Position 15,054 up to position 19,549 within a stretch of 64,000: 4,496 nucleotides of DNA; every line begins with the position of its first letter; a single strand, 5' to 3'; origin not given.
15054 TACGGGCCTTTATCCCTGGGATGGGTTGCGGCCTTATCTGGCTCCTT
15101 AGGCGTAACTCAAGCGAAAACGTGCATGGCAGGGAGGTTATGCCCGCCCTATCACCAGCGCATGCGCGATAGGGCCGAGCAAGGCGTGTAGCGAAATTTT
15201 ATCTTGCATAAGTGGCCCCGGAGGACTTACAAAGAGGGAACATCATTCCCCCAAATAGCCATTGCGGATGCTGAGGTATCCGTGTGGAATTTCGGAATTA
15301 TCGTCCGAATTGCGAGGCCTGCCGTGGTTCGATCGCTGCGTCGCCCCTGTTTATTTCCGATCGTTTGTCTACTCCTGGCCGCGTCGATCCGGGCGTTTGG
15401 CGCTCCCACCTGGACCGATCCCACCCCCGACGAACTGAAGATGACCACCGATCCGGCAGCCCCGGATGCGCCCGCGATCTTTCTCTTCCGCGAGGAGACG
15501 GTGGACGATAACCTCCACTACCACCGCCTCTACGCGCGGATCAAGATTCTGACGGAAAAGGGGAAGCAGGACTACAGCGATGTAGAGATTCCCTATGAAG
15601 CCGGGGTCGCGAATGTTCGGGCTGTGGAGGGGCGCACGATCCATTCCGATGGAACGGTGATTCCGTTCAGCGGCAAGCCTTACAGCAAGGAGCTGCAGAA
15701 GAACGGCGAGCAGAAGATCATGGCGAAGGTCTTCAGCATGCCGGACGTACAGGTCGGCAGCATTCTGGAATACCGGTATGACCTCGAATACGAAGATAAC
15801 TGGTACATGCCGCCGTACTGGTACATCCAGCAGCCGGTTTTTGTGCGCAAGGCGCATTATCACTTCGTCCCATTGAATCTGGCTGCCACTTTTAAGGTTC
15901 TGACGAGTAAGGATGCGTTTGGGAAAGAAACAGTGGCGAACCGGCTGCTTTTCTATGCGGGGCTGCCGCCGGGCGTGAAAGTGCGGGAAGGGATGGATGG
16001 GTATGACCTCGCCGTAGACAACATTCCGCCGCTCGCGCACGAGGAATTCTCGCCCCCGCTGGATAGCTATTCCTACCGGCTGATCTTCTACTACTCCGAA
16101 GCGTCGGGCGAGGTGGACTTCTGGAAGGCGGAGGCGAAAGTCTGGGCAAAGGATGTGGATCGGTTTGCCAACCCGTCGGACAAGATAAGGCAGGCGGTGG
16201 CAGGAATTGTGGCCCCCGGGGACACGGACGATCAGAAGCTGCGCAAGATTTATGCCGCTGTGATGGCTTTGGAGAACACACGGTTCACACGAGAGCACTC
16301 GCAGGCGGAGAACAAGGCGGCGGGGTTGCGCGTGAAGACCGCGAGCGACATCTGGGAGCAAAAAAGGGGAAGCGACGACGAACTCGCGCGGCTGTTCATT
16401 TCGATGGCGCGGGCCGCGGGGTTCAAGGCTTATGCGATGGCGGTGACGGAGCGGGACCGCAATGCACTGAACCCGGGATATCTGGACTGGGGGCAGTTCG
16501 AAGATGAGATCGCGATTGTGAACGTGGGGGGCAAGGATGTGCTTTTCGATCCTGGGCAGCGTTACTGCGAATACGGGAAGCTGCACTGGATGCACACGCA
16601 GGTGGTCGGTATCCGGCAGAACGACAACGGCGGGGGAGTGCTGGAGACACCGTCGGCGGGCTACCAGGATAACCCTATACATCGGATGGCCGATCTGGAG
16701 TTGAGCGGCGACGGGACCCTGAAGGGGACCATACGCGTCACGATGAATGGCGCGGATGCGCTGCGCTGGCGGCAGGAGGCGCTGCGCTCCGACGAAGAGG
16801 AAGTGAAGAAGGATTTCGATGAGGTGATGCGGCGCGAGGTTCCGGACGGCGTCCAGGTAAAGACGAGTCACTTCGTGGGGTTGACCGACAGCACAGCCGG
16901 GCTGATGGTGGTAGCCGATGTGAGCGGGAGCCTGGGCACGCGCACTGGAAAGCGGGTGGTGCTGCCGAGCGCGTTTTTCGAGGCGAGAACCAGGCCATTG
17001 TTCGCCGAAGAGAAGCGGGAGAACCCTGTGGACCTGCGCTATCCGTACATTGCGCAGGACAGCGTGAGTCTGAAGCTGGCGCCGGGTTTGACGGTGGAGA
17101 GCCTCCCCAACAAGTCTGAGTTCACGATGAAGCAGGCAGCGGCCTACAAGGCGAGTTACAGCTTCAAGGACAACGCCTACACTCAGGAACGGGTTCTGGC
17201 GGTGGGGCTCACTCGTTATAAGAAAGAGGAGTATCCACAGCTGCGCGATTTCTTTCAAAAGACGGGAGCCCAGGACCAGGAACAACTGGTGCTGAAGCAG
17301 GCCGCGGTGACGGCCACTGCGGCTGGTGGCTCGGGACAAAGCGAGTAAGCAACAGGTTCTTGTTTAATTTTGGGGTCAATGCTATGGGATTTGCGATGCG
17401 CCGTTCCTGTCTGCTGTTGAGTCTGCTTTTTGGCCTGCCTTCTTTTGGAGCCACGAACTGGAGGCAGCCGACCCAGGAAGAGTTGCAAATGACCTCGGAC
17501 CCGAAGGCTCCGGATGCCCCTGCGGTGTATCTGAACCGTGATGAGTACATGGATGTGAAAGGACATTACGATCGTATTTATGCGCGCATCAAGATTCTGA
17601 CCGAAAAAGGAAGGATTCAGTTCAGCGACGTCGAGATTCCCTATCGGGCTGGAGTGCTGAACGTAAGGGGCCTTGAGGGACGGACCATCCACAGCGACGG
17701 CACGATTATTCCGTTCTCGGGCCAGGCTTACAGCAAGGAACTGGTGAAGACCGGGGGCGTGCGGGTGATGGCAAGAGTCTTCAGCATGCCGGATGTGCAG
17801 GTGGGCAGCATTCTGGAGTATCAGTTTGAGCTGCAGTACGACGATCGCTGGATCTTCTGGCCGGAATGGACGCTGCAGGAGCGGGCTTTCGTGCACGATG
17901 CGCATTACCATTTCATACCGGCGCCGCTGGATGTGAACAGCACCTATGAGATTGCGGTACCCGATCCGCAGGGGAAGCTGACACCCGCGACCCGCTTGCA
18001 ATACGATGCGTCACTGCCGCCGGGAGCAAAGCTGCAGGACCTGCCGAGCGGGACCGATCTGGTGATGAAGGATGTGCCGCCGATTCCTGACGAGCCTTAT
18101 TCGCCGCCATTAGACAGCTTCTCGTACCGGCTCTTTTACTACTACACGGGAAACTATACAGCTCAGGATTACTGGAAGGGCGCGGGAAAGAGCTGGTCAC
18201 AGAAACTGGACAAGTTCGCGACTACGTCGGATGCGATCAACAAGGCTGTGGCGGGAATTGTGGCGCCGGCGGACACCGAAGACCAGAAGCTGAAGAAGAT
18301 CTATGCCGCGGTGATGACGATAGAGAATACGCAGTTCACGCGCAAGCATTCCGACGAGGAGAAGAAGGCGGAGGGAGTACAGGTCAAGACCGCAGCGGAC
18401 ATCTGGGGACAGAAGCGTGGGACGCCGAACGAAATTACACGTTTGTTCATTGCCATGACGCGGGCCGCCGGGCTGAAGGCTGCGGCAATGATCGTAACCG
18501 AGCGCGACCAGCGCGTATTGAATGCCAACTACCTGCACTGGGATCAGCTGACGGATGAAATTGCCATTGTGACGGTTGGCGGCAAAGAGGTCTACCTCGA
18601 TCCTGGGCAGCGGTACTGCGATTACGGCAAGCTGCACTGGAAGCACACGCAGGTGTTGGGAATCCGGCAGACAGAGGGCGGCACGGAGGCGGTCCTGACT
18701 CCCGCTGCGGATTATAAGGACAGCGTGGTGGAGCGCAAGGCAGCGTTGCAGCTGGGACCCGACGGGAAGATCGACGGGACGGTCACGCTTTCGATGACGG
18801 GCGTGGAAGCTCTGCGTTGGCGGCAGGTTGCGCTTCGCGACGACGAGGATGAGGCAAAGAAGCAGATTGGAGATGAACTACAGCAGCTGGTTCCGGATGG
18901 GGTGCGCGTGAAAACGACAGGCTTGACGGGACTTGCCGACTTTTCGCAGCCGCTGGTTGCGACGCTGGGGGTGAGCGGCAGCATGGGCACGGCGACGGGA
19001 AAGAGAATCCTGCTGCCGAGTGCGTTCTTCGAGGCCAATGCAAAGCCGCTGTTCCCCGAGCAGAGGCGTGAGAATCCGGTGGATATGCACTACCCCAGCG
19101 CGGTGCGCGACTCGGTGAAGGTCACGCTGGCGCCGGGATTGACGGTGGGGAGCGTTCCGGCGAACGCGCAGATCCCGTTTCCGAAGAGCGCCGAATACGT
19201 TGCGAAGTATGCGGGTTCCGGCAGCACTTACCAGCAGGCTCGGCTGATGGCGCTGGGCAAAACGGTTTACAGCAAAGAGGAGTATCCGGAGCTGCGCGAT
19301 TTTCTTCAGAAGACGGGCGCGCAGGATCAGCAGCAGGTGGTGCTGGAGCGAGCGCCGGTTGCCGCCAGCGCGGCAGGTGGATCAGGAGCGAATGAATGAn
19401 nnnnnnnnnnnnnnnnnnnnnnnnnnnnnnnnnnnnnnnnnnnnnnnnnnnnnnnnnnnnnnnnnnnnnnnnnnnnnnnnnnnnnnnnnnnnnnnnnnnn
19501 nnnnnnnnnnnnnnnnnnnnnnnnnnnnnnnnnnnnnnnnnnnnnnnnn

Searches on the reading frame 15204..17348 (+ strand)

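Call 13: search_protein_families(library=pfam, proteins=[window:15204-17348:+], max_evalue=0.001)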
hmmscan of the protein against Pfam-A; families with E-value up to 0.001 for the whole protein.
window:15204-17348:+ (714 aa): 2 families
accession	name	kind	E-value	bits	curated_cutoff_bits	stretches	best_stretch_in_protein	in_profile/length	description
PF12969.12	DUF3857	-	1.1e-12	48.7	24.6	1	105-212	5-120/170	Domain of Unknown Function with PDB structure (DUF3857)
PF01841.26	Transglut_core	-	2.1e-05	25.2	23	1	331-417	3-80/108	Transglutaminase-like superfamily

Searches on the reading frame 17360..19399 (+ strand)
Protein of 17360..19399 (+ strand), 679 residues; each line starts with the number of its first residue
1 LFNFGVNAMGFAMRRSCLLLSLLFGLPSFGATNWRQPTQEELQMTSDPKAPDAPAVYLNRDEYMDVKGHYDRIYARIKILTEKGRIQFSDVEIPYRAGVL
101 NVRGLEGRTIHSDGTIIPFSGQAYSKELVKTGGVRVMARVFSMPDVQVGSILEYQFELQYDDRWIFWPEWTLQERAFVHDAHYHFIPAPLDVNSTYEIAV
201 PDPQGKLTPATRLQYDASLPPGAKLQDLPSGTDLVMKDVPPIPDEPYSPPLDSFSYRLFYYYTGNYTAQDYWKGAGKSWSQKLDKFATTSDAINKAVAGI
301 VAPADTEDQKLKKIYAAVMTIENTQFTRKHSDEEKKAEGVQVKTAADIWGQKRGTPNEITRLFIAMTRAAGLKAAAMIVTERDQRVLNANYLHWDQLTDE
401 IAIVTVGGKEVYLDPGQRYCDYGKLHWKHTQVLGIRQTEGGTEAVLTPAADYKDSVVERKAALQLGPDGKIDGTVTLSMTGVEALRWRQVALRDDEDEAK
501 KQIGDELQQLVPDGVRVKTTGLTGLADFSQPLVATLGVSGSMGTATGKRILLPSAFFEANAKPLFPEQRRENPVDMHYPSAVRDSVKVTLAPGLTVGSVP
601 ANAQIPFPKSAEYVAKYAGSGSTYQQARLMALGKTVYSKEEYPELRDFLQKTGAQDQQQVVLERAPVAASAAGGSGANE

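Call 13: search_protein_families(library=pfam, proteins=[window:17360-19399:+], max_evalue=0.001)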
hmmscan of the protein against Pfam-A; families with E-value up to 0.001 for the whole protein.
window:17360-19399:+ (679 aa): 2 families
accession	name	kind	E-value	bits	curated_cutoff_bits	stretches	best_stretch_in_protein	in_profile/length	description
PF12969.12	DUF3857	-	2e-08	34.9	24.6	1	73-186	9-130/170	Domain of Unknown Function with PDB structure (DUF3857)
PF01841.26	Transglut_core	-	2.8e-05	24.8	23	1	297-394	4-93/108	Transglutaminase-like superfamily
